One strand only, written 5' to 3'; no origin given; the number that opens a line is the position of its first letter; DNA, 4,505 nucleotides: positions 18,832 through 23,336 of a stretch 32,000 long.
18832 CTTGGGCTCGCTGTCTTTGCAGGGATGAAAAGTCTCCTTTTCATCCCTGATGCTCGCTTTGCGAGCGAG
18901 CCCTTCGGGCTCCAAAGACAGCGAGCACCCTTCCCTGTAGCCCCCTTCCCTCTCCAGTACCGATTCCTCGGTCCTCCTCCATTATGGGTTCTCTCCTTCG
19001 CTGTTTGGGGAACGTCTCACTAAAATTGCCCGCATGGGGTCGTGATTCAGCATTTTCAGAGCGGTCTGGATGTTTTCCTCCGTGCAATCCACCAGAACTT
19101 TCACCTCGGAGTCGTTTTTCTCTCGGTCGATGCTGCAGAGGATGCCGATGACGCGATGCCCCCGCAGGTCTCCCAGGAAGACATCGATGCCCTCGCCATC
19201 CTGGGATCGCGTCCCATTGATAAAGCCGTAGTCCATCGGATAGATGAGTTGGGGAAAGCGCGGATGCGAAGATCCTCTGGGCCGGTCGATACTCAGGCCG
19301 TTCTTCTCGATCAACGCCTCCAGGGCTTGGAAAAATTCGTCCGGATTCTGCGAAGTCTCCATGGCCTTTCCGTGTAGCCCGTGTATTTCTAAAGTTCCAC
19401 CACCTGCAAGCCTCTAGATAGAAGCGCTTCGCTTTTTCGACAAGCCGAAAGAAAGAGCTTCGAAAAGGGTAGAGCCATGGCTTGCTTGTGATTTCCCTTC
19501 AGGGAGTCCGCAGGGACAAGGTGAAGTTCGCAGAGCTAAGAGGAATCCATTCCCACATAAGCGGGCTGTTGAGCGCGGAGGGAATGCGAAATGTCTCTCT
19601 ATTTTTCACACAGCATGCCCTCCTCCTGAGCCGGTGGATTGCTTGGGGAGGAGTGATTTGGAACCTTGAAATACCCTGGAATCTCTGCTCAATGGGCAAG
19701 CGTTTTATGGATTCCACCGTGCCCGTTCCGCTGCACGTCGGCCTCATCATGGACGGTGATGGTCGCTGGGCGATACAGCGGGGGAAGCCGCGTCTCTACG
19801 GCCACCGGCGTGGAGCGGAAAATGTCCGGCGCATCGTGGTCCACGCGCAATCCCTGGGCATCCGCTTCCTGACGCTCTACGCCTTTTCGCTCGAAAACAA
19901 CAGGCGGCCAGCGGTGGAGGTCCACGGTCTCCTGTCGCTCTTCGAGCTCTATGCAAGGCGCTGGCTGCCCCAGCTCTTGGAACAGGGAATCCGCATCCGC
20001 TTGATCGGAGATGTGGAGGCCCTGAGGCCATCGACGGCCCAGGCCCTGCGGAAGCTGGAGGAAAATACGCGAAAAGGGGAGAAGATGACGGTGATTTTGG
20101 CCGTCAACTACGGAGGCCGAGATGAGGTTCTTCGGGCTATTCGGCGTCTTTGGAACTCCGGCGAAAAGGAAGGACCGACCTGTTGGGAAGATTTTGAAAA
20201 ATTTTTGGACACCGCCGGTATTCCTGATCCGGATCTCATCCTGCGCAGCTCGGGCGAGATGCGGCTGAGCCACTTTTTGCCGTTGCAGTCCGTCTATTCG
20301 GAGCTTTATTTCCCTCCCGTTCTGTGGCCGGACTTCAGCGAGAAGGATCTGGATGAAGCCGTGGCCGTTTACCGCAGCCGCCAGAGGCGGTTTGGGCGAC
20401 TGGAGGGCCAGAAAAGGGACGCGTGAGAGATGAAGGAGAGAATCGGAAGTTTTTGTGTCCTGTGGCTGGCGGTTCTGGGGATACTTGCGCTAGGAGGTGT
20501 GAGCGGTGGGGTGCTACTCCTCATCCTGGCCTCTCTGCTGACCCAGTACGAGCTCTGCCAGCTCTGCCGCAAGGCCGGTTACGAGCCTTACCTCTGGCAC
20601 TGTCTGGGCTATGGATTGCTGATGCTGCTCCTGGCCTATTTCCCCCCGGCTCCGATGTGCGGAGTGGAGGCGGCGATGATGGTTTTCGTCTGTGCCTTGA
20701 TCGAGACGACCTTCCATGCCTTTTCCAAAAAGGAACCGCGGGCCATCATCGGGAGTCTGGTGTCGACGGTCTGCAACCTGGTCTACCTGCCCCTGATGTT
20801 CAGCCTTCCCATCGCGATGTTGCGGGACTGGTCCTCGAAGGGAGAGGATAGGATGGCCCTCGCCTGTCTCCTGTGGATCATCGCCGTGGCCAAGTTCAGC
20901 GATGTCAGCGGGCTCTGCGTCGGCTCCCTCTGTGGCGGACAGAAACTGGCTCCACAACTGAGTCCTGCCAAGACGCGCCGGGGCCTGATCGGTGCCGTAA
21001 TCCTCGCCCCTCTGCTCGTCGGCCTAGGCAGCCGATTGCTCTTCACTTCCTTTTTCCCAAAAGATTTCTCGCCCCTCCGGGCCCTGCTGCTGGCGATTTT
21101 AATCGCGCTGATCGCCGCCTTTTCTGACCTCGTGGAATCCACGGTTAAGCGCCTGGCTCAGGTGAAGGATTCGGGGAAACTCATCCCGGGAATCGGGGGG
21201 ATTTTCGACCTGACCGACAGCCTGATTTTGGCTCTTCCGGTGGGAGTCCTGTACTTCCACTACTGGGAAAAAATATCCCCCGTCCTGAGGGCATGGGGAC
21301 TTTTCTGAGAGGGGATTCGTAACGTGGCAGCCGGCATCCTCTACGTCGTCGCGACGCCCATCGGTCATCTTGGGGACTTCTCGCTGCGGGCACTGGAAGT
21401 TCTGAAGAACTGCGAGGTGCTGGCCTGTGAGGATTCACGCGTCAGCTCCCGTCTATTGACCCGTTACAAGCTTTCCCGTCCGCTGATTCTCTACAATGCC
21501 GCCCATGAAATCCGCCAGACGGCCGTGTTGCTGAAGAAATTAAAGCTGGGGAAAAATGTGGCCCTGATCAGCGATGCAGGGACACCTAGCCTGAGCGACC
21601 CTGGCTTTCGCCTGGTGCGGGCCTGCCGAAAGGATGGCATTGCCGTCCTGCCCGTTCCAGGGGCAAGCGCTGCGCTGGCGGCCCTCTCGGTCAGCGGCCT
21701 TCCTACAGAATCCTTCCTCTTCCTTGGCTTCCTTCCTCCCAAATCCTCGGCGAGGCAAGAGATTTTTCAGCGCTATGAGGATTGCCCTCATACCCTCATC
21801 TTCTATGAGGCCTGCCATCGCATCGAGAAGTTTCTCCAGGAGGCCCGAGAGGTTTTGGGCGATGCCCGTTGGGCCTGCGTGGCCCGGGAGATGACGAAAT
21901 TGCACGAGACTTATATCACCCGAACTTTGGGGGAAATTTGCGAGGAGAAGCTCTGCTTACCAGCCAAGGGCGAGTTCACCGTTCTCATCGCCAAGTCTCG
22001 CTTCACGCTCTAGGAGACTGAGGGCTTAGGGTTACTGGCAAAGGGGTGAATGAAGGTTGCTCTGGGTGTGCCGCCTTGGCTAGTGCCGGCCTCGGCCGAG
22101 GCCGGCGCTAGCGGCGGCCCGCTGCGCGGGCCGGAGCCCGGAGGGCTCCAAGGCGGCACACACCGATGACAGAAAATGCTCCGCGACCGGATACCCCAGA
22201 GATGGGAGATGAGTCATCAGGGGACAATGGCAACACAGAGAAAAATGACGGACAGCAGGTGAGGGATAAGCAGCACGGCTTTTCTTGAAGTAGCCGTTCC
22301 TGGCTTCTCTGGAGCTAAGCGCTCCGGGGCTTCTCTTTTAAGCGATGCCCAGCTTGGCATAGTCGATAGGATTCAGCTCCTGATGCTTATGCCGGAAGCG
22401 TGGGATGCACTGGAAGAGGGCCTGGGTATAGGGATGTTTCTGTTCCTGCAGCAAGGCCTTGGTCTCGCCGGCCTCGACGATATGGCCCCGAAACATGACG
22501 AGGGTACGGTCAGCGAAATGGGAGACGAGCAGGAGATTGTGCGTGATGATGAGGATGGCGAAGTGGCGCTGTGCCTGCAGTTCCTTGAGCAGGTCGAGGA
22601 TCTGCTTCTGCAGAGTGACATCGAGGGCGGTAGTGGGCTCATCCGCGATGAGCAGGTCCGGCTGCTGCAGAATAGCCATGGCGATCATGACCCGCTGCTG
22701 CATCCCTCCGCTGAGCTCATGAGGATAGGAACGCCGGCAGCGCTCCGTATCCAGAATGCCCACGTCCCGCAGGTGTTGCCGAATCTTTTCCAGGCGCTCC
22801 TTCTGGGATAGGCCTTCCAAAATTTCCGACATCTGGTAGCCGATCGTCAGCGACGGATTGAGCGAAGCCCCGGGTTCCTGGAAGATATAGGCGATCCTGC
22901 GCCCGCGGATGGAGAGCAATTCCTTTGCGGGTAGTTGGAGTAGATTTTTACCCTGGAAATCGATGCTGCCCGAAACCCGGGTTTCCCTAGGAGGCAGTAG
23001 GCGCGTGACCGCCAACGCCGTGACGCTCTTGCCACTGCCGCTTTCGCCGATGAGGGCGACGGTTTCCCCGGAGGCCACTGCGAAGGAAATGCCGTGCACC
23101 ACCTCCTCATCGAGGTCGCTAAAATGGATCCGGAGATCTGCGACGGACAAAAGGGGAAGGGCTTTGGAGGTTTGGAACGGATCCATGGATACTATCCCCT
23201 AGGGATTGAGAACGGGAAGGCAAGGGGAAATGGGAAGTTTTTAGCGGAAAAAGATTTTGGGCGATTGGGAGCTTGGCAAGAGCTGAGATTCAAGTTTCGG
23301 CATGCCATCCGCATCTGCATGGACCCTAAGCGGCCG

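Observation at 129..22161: Nine copies of a 90-108 nt cloverleaf-like (four-way-junction) palindromic element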

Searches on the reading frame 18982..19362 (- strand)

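Call 25: search_protein_families(library=pfam, proteins=[window:18982-19362:-], max_evalue=0.01)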
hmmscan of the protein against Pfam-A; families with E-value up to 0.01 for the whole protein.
window:18982-19362:- (126 aa): 2 families
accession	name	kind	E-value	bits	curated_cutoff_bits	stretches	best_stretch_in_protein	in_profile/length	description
PF00719.24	Pyrophosphatase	-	6.5e-07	29.7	23.5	1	35-94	28-94/153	Inorganic pyrophosphatase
PF18823.6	InPase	-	8.2e-05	22.9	26.8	1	43-91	47-96/135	Inorganic Pyrophosphatase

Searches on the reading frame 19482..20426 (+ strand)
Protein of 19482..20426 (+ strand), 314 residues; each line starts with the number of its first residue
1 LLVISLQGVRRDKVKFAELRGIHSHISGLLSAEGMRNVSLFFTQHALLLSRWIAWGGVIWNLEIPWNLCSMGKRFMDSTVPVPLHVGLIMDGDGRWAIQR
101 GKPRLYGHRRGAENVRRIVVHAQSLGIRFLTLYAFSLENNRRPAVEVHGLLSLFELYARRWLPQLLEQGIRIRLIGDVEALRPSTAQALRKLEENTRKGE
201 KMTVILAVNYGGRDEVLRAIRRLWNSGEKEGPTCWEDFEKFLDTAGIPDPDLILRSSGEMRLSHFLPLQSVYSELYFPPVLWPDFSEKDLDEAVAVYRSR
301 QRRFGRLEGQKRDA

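Call 25: search_protein_families(library=pfam, proteins=[window:19482-20426:+], max_evalue=0.01)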
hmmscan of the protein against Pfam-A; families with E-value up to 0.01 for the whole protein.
window:19482-20426:+ (314 aa): 1 family
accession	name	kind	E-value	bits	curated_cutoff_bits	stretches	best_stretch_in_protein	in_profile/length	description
PF01255.24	Prenyltransf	-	2.4e-71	240.2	27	1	89-305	1-219/219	Putative undecaprenyl diphosphate synthase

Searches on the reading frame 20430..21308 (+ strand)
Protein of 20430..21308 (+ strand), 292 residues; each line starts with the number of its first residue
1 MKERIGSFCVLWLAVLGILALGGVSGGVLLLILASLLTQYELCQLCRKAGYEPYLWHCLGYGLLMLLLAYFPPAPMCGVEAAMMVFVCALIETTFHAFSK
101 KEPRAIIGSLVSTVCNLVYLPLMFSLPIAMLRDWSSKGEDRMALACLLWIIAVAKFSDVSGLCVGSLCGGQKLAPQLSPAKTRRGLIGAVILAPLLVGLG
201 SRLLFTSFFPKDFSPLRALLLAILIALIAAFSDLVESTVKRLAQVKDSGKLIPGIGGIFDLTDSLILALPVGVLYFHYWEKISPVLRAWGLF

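Call 25: search_protein_families(library=pfam, proteins=[window:20430-21308:+], max_evalue=0.01)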
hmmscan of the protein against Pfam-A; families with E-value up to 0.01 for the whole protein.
window:20430-21308:+ (292 aa): 1 family
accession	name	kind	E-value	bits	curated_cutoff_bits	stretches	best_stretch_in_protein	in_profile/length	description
PF01148.25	CTP_transf_1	-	3.3e-42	145.6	24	1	2-278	1-263/264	Cytidylyltransferase family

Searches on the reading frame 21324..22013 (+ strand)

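Call 25: search_protein_families(library=pfam, proteins=[window:21324-22013:+], max_evalue=0.01)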
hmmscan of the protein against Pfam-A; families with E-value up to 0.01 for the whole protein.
window:21324-22013:+ (229 aa): 1 family
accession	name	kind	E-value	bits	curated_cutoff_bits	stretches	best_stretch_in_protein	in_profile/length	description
PF00590.25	TP_methylase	-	3e-31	109.5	27.8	1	6-205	2-211/212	Tetrapyrrole (Corrin/Porphyrin) Methylases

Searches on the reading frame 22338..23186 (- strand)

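Call 25: search_protein_families(library=pfam, proteins=[window:22338-23186:-], max_evalue=0.01)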
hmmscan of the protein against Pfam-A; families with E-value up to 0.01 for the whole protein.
window:22338-23186:- (282 aa): 9 families
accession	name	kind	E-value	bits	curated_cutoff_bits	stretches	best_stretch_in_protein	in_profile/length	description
PF00005.33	ABC_tran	-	1.6e-30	106.9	25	1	31-186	2-137/137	ABC transporter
PF13304.12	AAA_21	-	3.1e-08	34.5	27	1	154-222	234-304/304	AAA domain, putative AbiEii toxin, Type IV TA system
PF08352.17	oligo_HPY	-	4.2e-08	33.9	27.1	1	237-274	1-38/65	Oligopeptide/dipeptide transporter, C-terminal region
PF02463.25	SMC_N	-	9.5e-05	22.4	40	1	42-222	26-203/220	RecF/RecN/SMC N terminal domain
PF01078.27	Mg_chelatase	-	0.00024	21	20.3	1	31-69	13-51/207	Magnesium chelatase, subunit ChlI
PF00270.35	DEAD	-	0.00025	21.3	26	1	37-211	11-153/167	DEAD/DEAH box helicase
PF13401.12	AAA_22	-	0.00088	20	27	1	43-140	8-80/130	AAA domain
PF13555.12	AAA_29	-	0.0035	17.5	27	1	34-68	16-50/61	P-loop containing region of AAA domain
PF13191.12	AAA_16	-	0.0083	17.1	32.6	0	38-73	20-56/167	AAA ATPase domain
